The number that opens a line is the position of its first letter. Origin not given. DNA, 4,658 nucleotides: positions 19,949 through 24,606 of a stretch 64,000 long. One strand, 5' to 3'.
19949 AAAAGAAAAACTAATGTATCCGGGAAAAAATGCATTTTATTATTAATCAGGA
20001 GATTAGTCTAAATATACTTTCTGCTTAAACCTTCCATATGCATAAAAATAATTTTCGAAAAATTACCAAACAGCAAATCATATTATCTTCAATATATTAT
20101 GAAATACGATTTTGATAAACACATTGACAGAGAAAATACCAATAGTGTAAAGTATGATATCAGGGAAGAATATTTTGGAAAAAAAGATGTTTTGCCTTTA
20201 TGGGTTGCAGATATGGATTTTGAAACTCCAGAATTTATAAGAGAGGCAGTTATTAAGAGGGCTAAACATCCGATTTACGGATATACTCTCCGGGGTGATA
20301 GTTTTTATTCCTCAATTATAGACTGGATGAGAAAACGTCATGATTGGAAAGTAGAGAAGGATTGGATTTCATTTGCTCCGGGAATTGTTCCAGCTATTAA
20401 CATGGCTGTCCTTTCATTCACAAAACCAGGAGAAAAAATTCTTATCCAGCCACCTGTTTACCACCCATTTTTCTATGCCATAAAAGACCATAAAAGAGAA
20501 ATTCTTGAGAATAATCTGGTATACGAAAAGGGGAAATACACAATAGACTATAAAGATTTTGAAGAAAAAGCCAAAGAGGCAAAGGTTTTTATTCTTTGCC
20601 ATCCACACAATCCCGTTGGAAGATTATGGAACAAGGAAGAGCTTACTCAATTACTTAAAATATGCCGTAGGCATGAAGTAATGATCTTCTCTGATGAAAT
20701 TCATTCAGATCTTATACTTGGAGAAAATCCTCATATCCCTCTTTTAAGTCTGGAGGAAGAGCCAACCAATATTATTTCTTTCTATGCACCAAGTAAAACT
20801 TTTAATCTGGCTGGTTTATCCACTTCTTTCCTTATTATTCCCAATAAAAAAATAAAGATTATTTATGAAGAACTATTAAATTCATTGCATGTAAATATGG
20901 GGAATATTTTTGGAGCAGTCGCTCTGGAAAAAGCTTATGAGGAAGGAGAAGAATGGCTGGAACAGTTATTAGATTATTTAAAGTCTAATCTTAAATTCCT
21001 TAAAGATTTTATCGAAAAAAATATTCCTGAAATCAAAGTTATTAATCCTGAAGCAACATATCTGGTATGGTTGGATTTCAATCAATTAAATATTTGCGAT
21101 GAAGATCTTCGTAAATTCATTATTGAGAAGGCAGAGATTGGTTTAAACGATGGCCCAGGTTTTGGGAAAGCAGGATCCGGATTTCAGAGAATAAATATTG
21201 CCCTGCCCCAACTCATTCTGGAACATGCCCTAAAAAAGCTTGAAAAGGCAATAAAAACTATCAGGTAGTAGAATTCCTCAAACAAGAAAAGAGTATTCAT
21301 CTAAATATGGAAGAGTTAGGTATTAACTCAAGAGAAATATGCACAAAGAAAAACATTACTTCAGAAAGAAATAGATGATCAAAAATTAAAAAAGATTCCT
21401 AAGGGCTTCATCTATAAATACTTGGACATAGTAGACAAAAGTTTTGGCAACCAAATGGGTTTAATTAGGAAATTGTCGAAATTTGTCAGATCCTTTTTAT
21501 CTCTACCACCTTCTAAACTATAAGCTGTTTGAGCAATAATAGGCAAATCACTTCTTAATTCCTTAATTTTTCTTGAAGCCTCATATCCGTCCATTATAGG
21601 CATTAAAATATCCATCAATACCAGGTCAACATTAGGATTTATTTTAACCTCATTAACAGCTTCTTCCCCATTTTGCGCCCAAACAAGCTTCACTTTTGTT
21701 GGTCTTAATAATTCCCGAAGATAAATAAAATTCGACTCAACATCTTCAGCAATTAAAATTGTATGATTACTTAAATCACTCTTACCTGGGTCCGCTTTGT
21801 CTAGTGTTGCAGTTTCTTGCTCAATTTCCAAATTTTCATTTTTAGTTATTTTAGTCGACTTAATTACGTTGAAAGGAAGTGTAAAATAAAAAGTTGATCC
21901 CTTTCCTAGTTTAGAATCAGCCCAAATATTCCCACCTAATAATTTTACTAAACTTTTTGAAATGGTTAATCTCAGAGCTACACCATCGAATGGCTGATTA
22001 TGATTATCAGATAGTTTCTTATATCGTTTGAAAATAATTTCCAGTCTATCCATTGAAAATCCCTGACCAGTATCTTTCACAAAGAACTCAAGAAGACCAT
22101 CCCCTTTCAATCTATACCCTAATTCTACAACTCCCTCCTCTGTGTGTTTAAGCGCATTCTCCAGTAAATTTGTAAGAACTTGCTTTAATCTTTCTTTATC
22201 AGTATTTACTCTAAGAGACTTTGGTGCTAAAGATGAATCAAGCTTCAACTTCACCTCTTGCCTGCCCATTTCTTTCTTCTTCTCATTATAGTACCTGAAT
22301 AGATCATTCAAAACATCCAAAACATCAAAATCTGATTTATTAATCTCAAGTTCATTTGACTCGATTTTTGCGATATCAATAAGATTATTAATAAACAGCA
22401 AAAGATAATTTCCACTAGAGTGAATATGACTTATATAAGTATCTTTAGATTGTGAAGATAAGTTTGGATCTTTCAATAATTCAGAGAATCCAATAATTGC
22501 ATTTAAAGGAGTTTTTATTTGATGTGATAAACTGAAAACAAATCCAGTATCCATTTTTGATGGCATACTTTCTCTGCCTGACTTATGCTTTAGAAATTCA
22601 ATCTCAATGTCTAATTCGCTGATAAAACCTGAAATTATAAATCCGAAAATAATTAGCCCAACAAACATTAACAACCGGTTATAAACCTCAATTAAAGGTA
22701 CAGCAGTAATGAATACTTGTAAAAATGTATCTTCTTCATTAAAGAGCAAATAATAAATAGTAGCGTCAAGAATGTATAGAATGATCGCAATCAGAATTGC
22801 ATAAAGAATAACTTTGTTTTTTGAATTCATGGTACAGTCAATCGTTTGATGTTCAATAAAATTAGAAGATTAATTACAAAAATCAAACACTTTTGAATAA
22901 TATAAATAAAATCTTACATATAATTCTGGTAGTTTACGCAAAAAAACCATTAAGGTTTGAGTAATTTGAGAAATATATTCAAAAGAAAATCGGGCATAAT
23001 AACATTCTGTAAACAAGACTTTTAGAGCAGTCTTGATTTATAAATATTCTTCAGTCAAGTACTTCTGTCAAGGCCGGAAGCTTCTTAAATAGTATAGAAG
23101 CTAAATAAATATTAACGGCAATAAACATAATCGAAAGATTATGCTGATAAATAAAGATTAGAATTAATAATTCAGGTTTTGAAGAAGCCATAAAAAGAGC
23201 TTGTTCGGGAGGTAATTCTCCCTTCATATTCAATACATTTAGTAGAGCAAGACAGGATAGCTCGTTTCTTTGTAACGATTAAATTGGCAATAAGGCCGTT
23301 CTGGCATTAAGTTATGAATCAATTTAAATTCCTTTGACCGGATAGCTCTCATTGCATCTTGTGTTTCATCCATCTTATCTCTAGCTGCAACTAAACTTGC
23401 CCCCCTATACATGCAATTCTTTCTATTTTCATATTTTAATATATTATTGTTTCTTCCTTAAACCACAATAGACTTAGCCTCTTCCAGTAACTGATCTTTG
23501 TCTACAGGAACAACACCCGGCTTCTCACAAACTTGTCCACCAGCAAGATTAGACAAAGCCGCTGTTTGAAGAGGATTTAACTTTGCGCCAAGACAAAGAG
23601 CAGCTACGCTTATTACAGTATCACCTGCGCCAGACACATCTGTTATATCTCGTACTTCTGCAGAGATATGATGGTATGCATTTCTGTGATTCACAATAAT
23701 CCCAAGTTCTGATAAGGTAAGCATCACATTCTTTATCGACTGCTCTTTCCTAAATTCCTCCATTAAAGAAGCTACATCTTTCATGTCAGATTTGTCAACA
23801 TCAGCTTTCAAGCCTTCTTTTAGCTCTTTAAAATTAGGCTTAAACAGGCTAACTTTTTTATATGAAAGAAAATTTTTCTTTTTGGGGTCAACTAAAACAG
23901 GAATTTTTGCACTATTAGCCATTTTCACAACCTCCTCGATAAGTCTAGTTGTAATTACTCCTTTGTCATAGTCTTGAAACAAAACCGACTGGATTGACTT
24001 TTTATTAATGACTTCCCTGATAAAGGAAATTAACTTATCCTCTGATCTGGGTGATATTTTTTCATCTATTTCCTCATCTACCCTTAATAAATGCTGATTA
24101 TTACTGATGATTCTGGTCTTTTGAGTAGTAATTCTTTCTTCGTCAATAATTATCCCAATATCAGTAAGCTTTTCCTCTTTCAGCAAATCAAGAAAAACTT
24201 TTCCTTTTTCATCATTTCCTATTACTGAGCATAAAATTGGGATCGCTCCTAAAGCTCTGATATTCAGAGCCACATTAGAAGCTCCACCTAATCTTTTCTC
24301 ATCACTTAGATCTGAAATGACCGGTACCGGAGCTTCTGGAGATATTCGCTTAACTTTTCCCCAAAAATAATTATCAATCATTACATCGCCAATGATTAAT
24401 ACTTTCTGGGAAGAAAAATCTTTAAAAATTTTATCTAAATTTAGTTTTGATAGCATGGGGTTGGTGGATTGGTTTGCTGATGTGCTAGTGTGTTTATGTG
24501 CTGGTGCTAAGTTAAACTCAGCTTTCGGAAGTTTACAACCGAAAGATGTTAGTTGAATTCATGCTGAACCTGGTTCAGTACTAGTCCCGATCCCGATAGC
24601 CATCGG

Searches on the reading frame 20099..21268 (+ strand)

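Call 95: search_protein_families(library=pfam, proteins=[window:20099-21268:+], max_evalue=0.00001)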
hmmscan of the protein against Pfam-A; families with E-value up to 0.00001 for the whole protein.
window:20099-21268:+ (389 aa): 1 family
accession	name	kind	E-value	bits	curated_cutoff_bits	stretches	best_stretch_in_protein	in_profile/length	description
PF00155.27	Aminotran_1_2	-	2.7e-38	132.6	19.7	1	30-381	2-361/361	Aminotransferase class I and II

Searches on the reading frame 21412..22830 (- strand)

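Call 95: search_protein_families(library=pfam, proteins=[window:21412-22830:-], max_evalue=0.00001)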
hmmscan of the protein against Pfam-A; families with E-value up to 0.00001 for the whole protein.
window:21412-22830:- (472 aa): 3 families
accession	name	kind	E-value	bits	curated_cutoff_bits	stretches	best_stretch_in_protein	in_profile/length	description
PF02518.31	HATPase_c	-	3.6e-22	79.3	26.4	1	211-320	2-109/111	Histidine kinase-, DNA gyrase B-, and HSP90-like ATPase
PF00072.30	Response_reg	-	4.2e-16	59.5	30.2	1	358-466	1-108/111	Response regulator receiver domain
PF00512.31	HisKA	-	4.1e-14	52.8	26.9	1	97-158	5-65/66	His Kinase A (phospho-acceptor) domain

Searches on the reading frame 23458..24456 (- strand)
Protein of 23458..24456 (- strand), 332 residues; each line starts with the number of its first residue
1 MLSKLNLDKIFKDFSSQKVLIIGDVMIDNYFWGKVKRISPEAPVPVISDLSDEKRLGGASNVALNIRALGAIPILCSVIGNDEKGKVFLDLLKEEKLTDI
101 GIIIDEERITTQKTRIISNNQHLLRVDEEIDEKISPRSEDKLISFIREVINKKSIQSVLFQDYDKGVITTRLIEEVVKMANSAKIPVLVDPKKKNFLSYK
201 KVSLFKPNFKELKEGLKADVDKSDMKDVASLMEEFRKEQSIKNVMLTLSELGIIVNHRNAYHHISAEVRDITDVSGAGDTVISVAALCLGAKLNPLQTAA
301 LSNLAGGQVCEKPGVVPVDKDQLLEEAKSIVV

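Call 95: search_protein_families(library=pfam, proteins=[window:23458-24456:-], max_evalue=0.00001)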
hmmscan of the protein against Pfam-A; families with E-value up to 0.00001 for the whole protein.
window:23458-24456:- (332 aa): 1 family
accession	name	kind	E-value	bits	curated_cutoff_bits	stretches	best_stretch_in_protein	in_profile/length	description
PF00294.29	PfkB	-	5.4e-28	98.6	25.8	1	17-316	2-296/302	pfkB family carbohydrate kinase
